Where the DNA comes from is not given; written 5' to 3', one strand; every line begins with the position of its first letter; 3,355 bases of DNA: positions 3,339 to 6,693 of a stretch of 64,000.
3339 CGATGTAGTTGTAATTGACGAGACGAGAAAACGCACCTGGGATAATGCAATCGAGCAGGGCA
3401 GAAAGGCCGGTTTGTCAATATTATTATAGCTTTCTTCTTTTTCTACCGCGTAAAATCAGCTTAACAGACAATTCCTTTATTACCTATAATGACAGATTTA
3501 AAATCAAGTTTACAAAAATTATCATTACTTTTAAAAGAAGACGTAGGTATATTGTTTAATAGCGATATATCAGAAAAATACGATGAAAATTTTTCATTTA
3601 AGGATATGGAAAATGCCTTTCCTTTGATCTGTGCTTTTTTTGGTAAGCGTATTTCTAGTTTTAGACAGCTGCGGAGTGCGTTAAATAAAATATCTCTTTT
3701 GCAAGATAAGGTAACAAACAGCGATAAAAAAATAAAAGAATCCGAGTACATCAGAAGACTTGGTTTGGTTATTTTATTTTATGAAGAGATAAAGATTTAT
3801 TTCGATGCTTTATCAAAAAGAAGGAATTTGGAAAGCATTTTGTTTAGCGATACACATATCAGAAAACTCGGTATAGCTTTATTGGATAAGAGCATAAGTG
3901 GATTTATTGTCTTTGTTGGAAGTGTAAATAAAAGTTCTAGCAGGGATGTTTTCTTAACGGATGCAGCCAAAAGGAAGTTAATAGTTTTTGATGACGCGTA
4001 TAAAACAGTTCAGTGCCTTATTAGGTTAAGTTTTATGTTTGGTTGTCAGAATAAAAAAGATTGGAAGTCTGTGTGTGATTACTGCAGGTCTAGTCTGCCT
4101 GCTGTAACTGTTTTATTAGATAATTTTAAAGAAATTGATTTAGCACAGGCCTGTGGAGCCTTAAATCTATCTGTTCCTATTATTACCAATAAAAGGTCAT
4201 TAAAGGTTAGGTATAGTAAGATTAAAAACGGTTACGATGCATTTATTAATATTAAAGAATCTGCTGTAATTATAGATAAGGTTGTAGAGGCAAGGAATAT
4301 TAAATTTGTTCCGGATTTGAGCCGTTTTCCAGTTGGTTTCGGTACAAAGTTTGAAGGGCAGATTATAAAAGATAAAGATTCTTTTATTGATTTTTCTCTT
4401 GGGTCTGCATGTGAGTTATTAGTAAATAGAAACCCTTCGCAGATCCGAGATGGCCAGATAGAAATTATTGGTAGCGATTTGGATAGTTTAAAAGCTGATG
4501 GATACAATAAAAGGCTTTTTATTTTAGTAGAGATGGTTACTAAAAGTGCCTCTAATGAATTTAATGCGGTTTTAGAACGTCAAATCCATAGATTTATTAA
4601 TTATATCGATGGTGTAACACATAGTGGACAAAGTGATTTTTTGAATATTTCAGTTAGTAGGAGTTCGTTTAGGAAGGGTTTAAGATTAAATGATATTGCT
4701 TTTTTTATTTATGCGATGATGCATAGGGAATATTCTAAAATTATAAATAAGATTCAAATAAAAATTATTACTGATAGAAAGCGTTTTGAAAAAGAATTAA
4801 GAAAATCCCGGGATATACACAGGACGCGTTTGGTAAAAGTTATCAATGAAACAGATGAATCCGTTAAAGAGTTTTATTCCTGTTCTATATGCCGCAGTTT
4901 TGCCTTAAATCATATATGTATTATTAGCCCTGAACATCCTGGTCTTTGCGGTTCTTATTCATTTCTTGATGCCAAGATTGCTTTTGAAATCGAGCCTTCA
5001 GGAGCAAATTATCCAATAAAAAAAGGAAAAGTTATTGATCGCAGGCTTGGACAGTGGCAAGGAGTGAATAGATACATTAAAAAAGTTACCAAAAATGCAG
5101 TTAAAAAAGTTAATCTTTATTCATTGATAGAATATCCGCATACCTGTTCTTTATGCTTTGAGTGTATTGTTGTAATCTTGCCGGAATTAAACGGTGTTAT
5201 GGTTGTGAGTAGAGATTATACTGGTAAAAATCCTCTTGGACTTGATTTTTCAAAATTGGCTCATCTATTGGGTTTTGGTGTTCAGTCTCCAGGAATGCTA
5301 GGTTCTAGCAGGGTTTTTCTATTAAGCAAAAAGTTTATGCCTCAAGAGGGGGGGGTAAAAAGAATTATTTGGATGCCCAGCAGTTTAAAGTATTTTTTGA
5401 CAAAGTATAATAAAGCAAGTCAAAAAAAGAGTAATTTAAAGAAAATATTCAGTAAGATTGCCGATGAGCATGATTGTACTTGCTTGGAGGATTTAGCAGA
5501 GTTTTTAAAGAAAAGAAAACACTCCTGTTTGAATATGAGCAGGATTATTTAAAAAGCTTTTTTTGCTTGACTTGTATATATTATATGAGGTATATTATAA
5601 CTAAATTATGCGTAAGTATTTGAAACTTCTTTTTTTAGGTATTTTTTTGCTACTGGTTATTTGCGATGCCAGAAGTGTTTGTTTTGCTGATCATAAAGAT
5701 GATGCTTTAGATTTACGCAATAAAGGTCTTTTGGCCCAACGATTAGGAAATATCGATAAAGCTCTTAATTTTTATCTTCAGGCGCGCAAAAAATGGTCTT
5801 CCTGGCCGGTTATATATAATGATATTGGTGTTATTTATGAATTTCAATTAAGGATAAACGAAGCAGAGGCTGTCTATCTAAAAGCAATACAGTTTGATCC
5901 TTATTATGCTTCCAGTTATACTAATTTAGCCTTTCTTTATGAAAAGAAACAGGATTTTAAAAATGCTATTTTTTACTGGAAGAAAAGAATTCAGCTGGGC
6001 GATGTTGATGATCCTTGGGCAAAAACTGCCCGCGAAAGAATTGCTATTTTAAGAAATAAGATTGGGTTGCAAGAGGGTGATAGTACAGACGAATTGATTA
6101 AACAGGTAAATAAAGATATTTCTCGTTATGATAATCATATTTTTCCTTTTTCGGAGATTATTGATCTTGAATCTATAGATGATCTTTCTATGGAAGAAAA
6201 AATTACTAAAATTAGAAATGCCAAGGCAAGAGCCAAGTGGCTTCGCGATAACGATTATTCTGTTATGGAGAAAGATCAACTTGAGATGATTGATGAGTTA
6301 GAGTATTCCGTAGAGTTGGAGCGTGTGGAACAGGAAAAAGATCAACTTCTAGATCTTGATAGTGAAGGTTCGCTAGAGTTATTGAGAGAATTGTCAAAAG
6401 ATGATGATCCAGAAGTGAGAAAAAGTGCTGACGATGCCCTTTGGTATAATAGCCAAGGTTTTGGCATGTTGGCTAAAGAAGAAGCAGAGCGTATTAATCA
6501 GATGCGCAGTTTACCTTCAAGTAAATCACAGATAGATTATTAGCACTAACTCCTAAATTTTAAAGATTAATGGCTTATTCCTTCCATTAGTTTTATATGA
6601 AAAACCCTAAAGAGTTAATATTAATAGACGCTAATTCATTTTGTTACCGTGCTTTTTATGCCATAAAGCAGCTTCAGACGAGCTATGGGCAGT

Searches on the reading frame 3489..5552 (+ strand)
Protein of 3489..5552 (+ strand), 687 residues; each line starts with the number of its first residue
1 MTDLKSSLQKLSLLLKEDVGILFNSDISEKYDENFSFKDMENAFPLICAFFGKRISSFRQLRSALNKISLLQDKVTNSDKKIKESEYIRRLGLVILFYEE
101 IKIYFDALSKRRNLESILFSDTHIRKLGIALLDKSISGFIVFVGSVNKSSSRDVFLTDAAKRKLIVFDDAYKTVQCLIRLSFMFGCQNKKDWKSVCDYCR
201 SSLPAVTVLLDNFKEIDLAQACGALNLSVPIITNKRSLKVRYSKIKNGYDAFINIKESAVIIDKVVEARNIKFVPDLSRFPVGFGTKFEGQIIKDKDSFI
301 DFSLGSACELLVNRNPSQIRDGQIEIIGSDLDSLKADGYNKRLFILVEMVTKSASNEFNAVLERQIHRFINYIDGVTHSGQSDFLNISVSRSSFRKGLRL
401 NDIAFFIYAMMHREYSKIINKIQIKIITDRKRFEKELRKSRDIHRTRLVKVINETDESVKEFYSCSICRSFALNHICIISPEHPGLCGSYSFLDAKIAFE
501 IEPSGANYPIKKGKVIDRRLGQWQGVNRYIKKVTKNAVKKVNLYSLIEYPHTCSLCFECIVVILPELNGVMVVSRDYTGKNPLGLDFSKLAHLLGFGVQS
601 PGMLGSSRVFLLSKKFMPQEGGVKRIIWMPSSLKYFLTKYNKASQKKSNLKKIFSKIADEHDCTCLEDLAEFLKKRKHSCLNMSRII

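Call 3: search_protein_families(library=pfam, proteins=[window:3489-5552:+], max_evalue=0.01)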
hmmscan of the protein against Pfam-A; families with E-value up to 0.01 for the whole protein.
window:3489-5552:+ (687 aa): 3 families
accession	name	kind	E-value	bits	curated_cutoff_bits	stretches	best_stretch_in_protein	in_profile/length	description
PF19436.4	ACS_CODH_B_C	-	1.5e-86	290.4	25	1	449-686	6-244/245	ACS/CODH beta subunit C-terminal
PF03598.20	CdhC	-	5.7e-38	130.7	24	1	280-431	1-153/155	CO dehydrogenase/acetyl-CoA synthase complex beta subunit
PF19034.5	RnlA-toxin_DBD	-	0.0075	17.1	27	0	639-681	81-122/125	RNase LS, bacterial toxin DBD domain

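Call 4: search_protein_families(library=ncbifam, proteins=[window:3489-5552:+], max_evalue=0.01)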
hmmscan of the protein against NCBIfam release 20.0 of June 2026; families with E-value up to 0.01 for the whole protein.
window:3489-5552:+ (687 aa): 4 families
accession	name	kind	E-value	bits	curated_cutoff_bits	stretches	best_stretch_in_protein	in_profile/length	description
NF040764.1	CODH_ACS_al_bet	equivalog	1.2e-167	559.3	800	2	173-686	194-704/705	acetyl-CoA decarbonylase/synthase complex subunit alpha/beta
NF007078.0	PRK09529.1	subfamily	1.5e-167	558.9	809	2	173-687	200-710/710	bifunctional acetyl-CoA decarbonylase/synthase complex subunit alpha/beta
NF003379.0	PRK04456.1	domain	2.9e-102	342.7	372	1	278-682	3-400/464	acetyl-CoA decarbonylase/synthase complex subunit beta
TIGR00316.1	cdhC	equivalog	2.5e-96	323.3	355.95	1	279-682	4-397/460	CO dehydrogenase/CO-methylating acetyl-CoA synthase complex subunit beta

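Call 51: search_solved_structures(query=window:3489-5549:+, show_alignments=1, max_evalue=1e-10)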
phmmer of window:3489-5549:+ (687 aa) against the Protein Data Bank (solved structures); distinct sequences matched with E-value up to 1e-10: 17.
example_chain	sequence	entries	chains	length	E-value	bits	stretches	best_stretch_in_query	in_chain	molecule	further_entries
8cjb_B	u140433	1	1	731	3.3e-106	359.6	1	172-685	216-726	CO-methylating acetyl-CoA synthase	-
8cmw_B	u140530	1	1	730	4.5e-106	359.1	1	173-685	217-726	CO-methylating acetyl-CoA synthase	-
8cja_B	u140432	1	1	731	4.6e-106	359.1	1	172-685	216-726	CO-methylating acetyl-CoA synthase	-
7zkj_B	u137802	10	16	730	1.4e-105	357.5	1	177-685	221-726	CO-methylating acetyl-CoA synthase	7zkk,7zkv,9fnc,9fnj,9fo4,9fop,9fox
9fr0_A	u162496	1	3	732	1.4e-105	357.5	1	177-685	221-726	CO-methylating acetyl-CoA synthase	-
1ru3_A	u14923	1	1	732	1.4e-105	357.5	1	177-685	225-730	Acetyl-CoA synthase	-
7nys_A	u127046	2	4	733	1.5e-105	357.5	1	177-685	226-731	CO-methylating acetyl-CoA synthase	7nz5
7nyp_A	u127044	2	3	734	1.5e-105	357.5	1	177-685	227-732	CO-methylating acetyl-CoA synthase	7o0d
6ytt_A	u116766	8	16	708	1.4e-104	354.2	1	173-686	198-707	CO dehydrogenase/acetyl-CoA synthase complex, beta subunit | CO-methylating acetyl-CoA synthase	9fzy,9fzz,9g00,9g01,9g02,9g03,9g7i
8cjc_B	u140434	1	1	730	1.8e-104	353.8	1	177-685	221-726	CO-methylating acetyl-CoA synthase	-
1mjg_M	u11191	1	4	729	4.7e-103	349.2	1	175-686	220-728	Carbon monoxide dehydrogenase alpha subunit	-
3i04_M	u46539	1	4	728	1.1e-102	347.9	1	176-686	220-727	Carbon monoxide dehydrogenase/acetyl-CoA synthase subunit alpha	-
1oao_C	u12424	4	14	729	1.1e-102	347.9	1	176-686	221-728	CARBON MONOXIDE DEHYDROGENASE/ACETYL-COA SYNTHASE SUBUNIT ALPHA | Carbon monoxide dehydrogenase/acetyl CoA synthase subunit alpha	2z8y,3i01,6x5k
3git_A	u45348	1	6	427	5.2e-96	325.9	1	280-686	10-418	Carbon monoxide dehydrogenase/acetyl-CoA synthase subunit alpha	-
9c0s_E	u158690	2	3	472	1.3e-66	228.7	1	277-680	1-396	Acetyl-CoA decarbonylase/synthase complex subunit beta 2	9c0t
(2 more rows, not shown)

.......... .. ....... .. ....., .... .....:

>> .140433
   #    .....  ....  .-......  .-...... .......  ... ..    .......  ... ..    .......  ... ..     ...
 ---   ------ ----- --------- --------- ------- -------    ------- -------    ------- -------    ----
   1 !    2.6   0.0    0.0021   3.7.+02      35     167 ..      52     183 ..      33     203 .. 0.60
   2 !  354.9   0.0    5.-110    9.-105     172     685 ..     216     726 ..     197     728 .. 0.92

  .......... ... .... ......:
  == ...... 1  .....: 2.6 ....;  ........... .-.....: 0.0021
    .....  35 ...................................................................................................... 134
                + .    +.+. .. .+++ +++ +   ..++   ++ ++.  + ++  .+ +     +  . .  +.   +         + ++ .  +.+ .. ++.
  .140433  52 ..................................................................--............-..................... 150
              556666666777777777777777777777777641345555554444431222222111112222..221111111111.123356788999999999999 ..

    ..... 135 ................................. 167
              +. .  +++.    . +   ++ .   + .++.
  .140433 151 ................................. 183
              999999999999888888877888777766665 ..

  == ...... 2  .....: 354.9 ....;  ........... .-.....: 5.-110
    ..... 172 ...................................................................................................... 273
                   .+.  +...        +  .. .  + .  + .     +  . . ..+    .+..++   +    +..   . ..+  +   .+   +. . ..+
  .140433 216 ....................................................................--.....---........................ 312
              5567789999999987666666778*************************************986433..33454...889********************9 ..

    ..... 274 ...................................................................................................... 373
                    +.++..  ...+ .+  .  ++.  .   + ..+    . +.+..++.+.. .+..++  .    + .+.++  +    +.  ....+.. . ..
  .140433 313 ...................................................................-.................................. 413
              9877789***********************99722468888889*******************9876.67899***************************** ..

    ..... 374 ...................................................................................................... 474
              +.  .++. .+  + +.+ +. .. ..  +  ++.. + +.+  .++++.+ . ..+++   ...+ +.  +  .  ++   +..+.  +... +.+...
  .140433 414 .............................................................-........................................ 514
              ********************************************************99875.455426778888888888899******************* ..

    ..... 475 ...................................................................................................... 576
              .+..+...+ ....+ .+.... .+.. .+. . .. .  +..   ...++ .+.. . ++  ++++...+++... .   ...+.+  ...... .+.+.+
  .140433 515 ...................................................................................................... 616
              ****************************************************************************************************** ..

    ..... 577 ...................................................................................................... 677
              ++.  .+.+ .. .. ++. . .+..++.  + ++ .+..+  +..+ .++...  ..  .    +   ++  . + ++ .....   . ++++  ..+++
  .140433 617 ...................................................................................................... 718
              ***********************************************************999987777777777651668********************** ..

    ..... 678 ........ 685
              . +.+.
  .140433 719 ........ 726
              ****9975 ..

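Call 82: find_homologous_proteins(query=window:3489-5549:+, max_evalue=1e-30)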
Query window:3489-5549:+ (687 aa): 43 proteins with E <= 1e-30 among 8000 candidates.
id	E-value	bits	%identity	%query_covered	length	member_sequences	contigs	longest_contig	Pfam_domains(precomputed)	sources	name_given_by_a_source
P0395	0.0e+0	1526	100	100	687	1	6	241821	PF19436.5,PF03598.21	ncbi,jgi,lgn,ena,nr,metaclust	ncbi:MAG: hypothetical protein P9L96_06075 [Candidatus Gygaella obscura]|nr:hypothetical protein [Ca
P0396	6.3e-242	823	55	100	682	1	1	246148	PF19436.5,PF03598.21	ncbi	-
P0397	9.2e-125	436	33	95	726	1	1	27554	PF18537.7,PF19436.5,PF03598.21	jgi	jgi:acetyl-CoA synthase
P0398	2.4e-123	431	33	95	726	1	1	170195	PF18537.7,PF19436.5,PF03598.21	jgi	jgi:acetyl-CoA synthase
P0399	1.8e-110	389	44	59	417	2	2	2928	PF19436.5,PF03598.21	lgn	-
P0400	4.6e-110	387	37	74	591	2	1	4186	PF19436.5,PF03598.21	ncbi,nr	ncbi:MAG: acetyl-CoA decarbonylase/synthase complex subunit alpha/beta, partial [Candidatus Omnitrop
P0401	3.4e-104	368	33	83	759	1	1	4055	PF18537.7,PF19436.5,PF03598.21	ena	-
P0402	1.6e-103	366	32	83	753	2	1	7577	PF18537.7,PF19436.5,PF03598.21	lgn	-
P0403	4.8e-102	361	33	87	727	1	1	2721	PF18537.7,PF19436.5,PF03598.21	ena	-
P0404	5.5e-102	361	29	97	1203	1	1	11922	PF18537.7,PF19436.5,PF03598.21,PF03599.23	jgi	jgi:acetyl-CoA synthase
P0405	1.9e-101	359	29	99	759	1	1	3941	PF18537.7,PF19436.5,PF03598.21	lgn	-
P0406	3.4e-101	358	33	82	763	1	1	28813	PF18537.7,PF19436.5,PF03598.21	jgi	jgi:acetyl-CoA synthase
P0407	3.5e-101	358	30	97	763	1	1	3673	PF18537.7,PF19436.5,PF03598.21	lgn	-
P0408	7.8e-101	357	29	95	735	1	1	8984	PF18537.7,PF19436.5,PF03598.21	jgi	-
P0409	8.6e-101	357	29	95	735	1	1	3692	PF18537.7,PF19436.5,PF03598.21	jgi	jgi:acetyl-CoA synthase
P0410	9.6e-101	357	32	82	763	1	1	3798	PF18537.7,PF19436.5,PF03598.21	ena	-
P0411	1.3e-100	356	29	95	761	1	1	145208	PF18537.7,PF19436.5,PF03598.21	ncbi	-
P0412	1.6e-100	356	31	82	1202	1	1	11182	PF18537.7,PF19436.5,PF03598.21,PF03599.23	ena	-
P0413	1.7e-100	356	31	82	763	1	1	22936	PF18537.7,PF19436.5,PF03598.21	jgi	jgi:acetyl-CoA synthase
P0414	1.1e-99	353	31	84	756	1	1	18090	PF18537.7,PF19436.5,PF03598.21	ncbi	ncbi:MAG: acetyl-CoA decarbonylase/synthase complex subunit alpha/beta [Anaerolineales bacterium]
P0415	2.9e-99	352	30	97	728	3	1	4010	PF18537.7,PF19436.5,PF03598.21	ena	-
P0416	7.6e-99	350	29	97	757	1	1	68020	PF18537.7,PF19436.5,PF03598.21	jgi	-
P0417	9.2e-99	350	32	82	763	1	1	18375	PF18537.7,PF19436.5,PF03598.21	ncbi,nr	ncbi:MAG: CO dehydrogenase/CO-methylating acetyl-CoA synthase complex subunit beta [Chloroflexi bact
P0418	5.5e-98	347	29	97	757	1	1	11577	PF18537.7,PF19436.5,PF03598.21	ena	-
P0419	1.4e-97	346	30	96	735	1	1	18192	PF18537.7,PF19436.5,PF03598.21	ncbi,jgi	ncbi:MAG: acetyl-CoA decarbonylase/synthase complex subunit alpha/beta [Planctomycetota bacterium]|j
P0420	4.8e-97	344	31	82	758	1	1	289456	PF18537.7,PF19436.5,PF03598.21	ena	-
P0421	8.5e-96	340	34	68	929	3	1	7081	PF19436.5,PF03598.21,PF03599.23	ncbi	ncbi:MAG: CO dehydrogenase/CO-methylating acetyl-CoA synthase complex subunit beta, partial [Anaerol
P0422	4.1e-95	338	29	95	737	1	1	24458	PF18537.7,PF19436.5,PF03598.21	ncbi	-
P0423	4.0e-90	321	29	95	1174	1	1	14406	PF18537.7,PF19436.5,PF03598.21,PF03599.23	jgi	jgi:acetyl-CoA synthase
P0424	1.8e-88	316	31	82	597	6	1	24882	PF19436.5,PF03598.21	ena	-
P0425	7.1e-86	307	31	83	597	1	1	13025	PF19436.5,PF03598.21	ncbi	-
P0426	2.0e-85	306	30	83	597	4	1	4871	PF19436.5,PF03598.21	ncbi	-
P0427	1.2e-84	303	32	83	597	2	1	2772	PF19436.5,PF03598.21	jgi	jgi:acetyl-CoA synthase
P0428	1.3e-84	303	31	82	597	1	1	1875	PF19436.5,PF03598.21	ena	-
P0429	9.1e-84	300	30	82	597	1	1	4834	PF19436.5,PF03598.21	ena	-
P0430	3.6e-82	295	31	83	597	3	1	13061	PF19436.5,PF03598.21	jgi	-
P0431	4.1e-82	295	30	82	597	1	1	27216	PF19436.5,PF03598.21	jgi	jgi:acetyl-CoA synthase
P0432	2.2e-81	293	30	83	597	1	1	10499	PF19436.5,PF03598.21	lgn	-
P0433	4.3e-81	292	30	83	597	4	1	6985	PF19436.5,PF03598.21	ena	-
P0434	4.2e-80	288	30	82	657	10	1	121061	PF19436.5,PF03598.21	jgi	jgi:acetyl-CoA synthase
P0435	3.6e-74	269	35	59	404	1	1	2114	PF19436.5,PF03598.21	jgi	jgi:acetyl-CoA synthase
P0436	1.0e-41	161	27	54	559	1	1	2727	PF18537.7,PF19436.5,PF03598.21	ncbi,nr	ncbi:MAG: CO dehydrogenase/CO-methylating acetyl-CoA synthase complex subunit beta, partial [Aestuar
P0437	4.9e-35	139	25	51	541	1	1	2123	PF18537.7,PF19436.5,PF03598.21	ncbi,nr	ncbi:MAG: CO dehydrogenase/CO-methylating acetyl-CoA synthase complex subunit beta, partial [Desulfo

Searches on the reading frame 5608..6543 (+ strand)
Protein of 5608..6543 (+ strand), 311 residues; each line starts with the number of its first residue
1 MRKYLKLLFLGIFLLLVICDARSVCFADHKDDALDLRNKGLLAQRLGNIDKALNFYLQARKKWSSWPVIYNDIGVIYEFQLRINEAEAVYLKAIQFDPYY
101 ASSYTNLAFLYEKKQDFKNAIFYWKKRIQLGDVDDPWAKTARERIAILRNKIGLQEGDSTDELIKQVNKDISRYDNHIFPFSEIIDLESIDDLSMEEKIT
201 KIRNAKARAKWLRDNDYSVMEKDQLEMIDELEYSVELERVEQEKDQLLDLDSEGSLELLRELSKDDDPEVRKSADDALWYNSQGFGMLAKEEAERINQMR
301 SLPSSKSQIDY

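Call 3: search_protein_families(library=pfam, proteins=[window:5608-6543:+], max_evalue=0.01)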
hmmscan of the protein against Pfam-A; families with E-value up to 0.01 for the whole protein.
window:5608-6543:+ (311 aa): 10 families
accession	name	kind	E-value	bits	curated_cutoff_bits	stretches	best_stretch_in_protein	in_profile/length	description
PF00515.34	TPR_1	-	1.6e-11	44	27.8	1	69-99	3-33/34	Tetratricopeptide repeat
PF07719.23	TPR_2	-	4.4e-10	39.3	27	0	35-61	3-29/34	Tetratricopeptide repeat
PF13181.12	TPR_8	-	9.8e-10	38.3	25.7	0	69-98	3-32/34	Tetratricopeptide repeat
PF13414.12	TPR_11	-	2.9e-08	33.7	26.8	1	83-114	10-41/42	TPR repeat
PF13424.12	TPR_12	-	3.1e-08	34.1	30.1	0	23-60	35-72/77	Tetratricopeptide repeat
PF13431.12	TPR_17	-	2.6e-07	30.8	24.4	1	90-120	2-32/34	Tetratricopeptide repeat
PF13374.12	TPR_10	-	0.00079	19.8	27.5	0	69-95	4-30/42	Tetratricopeptide repeat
PF13428.12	TPR_14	-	0.002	19.1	23.5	0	73-108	7-42/44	Tetratricopeptide repeat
PF13371.12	TPR_9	-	0.0029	18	35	0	31-53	27-49/73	Tetratricopeptide repeat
PF13432.12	TPR_16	-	0.0053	17.6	32.7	0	39-100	3-64/65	Tetratricopeptide repeat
